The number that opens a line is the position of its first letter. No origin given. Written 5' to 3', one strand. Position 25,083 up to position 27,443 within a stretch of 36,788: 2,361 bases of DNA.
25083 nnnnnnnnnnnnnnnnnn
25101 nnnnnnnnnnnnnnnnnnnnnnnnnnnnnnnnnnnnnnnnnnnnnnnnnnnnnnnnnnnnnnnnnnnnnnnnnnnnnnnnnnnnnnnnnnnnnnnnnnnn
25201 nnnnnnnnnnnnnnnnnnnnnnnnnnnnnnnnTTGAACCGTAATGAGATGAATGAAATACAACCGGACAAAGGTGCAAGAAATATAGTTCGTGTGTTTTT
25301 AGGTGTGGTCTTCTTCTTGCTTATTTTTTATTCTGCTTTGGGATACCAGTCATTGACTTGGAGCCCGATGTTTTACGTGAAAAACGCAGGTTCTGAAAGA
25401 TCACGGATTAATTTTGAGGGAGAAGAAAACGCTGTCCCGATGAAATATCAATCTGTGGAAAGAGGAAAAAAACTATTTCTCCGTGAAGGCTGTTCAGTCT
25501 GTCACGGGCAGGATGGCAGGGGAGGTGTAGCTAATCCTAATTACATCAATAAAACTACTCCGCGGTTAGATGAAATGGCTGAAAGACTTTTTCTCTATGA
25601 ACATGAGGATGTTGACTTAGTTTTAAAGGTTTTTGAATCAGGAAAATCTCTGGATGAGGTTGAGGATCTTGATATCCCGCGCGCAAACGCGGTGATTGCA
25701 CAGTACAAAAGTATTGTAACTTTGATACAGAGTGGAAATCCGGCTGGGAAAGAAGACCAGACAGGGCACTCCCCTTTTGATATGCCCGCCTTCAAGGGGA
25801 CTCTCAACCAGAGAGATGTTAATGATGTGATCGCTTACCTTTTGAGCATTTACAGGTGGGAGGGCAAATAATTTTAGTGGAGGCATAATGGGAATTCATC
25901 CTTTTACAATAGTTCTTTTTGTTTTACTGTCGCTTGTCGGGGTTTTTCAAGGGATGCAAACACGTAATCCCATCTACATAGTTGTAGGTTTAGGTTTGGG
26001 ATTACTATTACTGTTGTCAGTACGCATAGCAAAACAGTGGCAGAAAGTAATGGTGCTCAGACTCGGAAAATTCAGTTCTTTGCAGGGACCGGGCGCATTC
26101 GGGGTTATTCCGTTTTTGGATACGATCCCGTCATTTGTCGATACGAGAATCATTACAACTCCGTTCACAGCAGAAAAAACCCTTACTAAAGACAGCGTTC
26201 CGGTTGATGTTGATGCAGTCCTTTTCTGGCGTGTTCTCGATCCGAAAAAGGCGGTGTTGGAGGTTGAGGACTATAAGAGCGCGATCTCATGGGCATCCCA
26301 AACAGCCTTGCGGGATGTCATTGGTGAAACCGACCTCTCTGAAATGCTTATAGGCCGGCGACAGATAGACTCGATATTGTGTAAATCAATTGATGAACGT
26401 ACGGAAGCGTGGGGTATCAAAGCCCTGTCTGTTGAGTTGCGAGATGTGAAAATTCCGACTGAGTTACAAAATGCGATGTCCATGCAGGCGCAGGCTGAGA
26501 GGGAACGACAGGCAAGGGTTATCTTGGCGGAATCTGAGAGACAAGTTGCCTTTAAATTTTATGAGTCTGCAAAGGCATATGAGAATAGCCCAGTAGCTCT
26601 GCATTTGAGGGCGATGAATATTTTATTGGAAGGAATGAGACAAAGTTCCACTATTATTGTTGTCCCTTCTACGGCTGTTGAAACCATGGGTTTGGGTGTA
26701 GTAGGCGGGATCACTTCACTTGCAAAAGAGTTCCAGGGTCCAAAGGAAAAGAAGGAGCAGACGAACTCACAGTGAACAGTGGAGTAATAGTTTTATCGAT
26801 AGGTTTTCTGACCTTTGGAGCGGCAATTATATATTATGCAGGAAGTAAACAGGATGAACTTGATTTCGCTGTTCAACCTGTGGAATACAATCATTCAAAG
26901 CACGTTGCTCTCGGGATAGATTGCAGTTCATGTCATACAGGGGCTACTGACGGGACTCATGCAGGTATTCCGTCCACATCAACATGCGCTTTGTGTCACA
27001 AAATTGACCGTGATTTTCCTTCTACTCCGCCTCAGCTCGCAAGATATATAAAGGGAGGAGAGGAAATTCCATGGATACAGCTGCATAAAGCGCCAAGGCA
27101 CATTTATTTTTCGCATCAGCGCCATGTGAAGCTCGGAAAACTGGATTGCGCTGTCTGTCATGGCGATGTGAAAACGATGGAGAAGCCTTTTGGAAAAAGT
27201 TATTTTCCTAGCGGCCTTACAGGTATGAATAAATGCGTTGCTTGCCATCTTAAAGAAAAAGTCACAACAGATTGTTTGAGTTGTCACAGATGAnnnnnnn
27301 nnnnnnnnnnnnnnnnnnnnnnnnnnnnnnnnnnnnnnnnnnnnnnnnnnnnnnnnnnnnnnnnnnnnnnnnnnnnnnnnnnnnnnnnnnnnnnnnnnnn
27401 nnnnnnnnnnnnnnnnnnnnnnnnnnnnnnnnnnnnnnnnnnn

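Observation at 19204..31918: Candidate Fe(II)/metal-oxidation or electron-uptake pathway: Cyc2-like porin-cytochrome, cupredoxins, cytochromes c and a Qrc/ACIII-like quinone module under sigma-54 control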

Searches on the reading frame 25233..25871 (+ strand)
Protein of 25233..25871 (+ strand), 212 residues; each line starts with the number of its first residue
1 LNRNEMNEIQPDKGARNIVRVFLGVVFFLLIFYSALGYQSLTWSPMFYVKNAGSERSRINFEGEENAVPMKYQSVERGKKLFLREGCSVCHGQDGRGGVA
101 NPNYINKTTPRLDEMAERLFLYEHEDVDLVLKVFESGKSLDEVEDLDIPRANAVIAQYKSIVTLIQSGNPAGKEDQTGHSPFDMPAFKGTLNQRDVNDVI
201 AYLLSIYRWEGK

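Call 4: search_protein_families(library=pfam, proteins=[window:25233-25871:+], max_evalue=0.01)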
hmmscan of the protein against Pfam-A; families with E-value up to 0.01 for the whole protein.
window:25233-25871:+ (212 aa): 2 families
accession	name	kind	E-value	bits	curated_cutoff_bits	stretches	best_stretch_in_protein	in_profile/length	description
PF00034.26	Cytochrom_C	-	1.4e-10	42.8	21.3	1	75-205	1-88/90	Cytochrome c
PF13442.11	Cytochrome_CBB3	-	8.2e-07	29.7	27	1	75-203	3-68/68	Cytochrome C oxidase, cbb3-type, subunit III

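Call 5: search_protein_families(library=ncbifam, proteins=[window:25233-25871:+], max_evalue=0.01)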
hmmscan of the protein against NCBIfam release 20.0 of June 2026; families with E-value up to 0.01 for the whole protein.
window:25233-25871:+ (212 aa): 6 families
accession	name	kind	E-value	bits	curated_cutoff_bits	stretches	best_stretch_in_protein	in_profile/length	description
TIGR00782.1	ccoP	equivalog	2.1e-08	33.8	179.95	1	68-101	196-228/285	cytochrome-c oxidase, cbb3-type subunit III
NF011054.0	PRK14486.1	equivalog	1.2e-06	28.3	447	1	56-205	197-289/294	putative bifunctional cbb3-type cytochrome c oxidase subunit II/cytochrome c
NF050122.1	bc1_QcrC_actin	exception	7.5e-06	25.4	200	1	64-104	30-69/253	cytochrome bc1 complex diheme cytochrome c subunit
NF045930.1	Cytc6PetJCyano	equivalog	0.00028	20.8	135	0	183-205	82-104/110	cytochrome c6 PetJ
TIGR02603.1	CxxCH_TIGR02603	domain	0.006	16.6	68.15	0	75-107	3-34/134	putative heme-binding domain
NF011055.0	PRK14487.1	subfamily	0.0063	16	218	0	71-94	51-75/212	cbb3-type cytochrome c oxidase subunit II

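Call 67: search_solved_structures(query=window:25233-25871:+, max_evalue=1)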
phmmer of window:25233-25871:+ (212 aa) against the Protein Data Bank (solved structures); distinct sequences matched with E-value up to 1: 67 (the best 60 are shown).
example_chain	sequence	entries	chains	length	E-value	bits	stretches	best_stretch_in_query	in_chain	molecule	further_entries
5le2_A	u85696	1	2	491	1.3e-09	41.3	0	142-192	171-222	DDD_D12_15_D12_15_D12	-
5lec_A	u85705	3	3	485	8.9e-09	38.6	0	162-192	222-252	DDD_D12_12_D12_12_D12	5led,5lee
5leb_A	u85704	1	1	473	5.5e-08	36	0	161-192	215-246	DDD_D12_06_D12_06_D12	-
5le7_A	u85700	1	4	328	1.9e-06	30.9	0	143-192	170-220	DD_D12_13_D12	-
5le8_A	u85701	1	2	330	4e-06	29.9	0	142-192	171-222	DD_D12_15_D12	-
3mk7_C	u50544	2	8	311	1.3e-05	28.2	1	70-106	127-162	Cytochrome c oxidase, cbb3-type, subunit P | Cbb3-type cytochrome c oxidase subunit CcoP1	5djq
5le6_A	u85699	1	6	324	2.7e-05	27.2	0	160-192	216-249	DD_D12_09_D12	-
8smr_G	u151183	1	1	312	6e-05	26.1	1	71-105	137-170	Cbb3-type cytochrome c oxidase subunit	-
5le3_A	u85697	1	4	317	6.4e-05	26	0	162-192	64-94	DD_D12_09_D12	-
8snh_G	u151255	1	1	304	0.00011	25.2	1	74-105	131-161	Cbb3-type cytochrome c oxidase subunit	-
5le4_A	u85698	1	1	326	0.00024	24.1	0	161-192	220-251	DD_D12_11_D12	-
5ma4_A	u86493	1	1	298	0.0016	21.4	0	151-190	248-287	K7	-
5mak_A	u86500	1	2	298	0.0017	21.3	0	155-192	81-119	R7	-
5ma3_A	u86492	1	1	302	0.002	21.1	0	155-192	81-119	R11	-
5ma5_A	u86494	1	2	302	0.002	21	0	155-192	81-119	K11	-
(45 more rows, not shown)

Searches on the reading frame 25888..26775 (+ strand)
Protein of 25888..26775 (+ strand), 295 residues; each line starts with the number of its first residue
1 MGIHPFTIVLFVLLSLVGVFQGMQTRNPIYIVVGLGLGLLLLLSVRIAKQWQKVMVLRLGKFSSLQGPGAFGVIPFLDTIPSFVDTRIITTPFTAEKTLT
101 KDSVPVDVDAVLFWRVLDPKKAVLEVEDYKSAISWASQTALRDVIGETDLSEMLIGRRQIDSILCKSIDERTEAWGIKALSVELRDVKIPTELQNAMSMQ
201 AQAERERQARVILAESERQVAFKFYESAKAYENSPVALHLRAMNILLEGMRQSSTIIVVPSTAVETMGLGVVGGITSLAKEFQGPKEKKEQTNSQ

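Call 4: search_protein_families(library=pfam, proteins=[window:25888-26775:+], max_evalue=0.01)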
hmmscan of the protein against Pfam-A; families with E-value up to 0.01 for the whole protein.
window:25888-26775:+ (295 aa): 1 family
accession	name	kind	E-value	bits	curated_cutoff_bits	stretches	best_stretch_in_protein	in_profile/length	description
PF01145.31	Band_7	-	4.8e-35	121.6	23.6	1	47-217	2-175/176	SPFH domain / Band 7 family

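Call 5: search_protein_families(library=ncbifam, proteins=[window:25888-26775:+], max_evalue=0.01)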
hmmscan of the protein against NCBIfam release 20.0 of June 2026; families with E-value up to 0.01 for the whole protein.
window:25888-26775:+ (295 aa): 4 families
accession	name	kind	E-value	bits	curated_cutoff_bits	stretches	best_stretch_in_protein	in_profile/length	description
TIGR01933.1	hflK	equivalog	5.7e-19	68.6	159.4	1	46-215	2-173/261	FtsH protease activity modulator HflK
TIGR01932.1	hflC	equivalog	1.4e-11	43.8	134.4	1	29-160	4-148/318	protease modulator HflC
NF008181.0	PRK10930.1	equivalog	3.4e-10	39.3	660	1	49-212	101-265/419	FtsH protease activity modulator HflK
NF008259.0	PRK11029.1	equivalog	1.6e-07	30.6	427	1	36-121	11-102/334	protease modulator HflC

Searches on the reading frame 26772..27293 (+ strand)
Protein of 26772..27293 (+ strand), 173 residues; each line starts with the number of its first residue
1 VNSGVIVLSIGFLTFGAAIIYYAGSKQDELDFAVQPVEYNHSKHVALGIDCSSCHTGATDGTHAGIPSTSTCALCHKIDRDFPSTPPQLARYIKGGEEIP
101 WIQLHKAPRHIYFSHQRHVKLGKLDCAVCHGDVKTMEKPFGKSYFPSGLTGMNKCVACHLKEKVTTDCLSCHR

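Call 4: search_protein_families(library=pfam, proteins=[window:26772-27293:+], max_evalue=0.01)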
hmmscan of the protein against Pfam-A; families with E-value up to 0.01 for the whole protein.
window:26772-27293:+ (173 aa): 3 families
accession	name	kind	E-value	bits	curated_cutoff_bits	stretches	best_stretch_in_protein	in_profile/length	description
PF14522.11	Cytochrome_C7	-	1.4e-14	54.1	24.8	2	112-173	2-67/67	Cytochrome c7 and related cytochrome c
PF02085.21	Cytochrom_CIII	-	1.1e-07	32.5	22.9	1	32-79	16-56/101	Class III cytochrome C family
PF14537.11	Cytochrom_c3_2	-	1e-06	29.6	25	1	44-131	2-65/79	Cytochrome c3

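Call 5: search_protein_families(library=ncbifam, proteins=[window:26772-27293:+], max_evalue=0.01)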
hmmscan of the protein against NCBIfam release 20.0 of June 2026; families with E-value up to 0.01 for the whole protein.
window:26772-27293:+ (173 aa): 5 families
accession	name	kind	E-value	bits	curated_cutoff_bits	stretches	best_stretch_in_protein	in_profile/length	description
NF041781.1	mnquin_red_QrcA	equivalog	7.5e-27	94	180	1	34-173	28-174/174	menaquinone reductase multiheme cytochrome c subunit QrcA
NF043011.1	CytC7_Geobact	equivalog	3.5e-06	27.4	120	1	103-173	25-89/89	cytochrome c7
NF045784.1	9HemeCytC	equivalog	0.0046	16.3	640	1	17-134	44-150/328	nine-heme cytochrome c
NF045713.1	CxxCH_16_HmcA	equivalog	0.0058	15.3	400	0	22-58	281-317/541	sulfate respiration complex hexadecaheme cytochrome HmcA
NF041762.1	diheme_GEGP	equivalog_domain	0.0085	15.3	300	1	29-84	8-63/359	GEGP motif-containing diheme protein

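Call 66: search_solved_structures(query=window:26772-27293:+, max_evalue=0.1)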
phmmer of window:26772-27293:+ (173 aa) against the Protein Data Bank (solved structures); distinct sequences matched with E-value up to 0.1: 8.
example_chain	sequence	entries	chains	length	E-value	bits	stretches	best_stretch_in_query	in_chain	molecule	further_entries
8k9e_A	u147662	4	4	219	1.3e-20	77.3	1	12-159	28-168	Cytochrome c7-like domain-containing protein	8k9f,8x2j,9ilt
6btm_A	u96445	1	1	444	3.3e-19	72.7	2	96-164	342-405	Alternative Complex III subunit A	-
6lod_A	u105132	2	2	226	1.8e-18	70.2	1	38-159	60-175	MULTIHEME_CYTC domain-containing protein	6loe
6f0k_A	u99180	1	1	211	8.3e-15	58.3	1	21-159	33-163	Cytochrome c family protein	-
3ouq_A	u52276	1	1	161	0.0013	21.8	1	104-172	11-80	Cytochrome c family protein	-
3ov0_A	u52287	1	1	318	0.0017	21.5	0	104-172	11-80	Cytochrome c family protein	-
3bxu_A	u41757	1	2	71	0.0067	19.5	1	110-173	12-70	Cytochrome c3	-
3h4n_A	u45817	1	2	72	0.061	16.4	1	37-78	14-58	Cytochrome c7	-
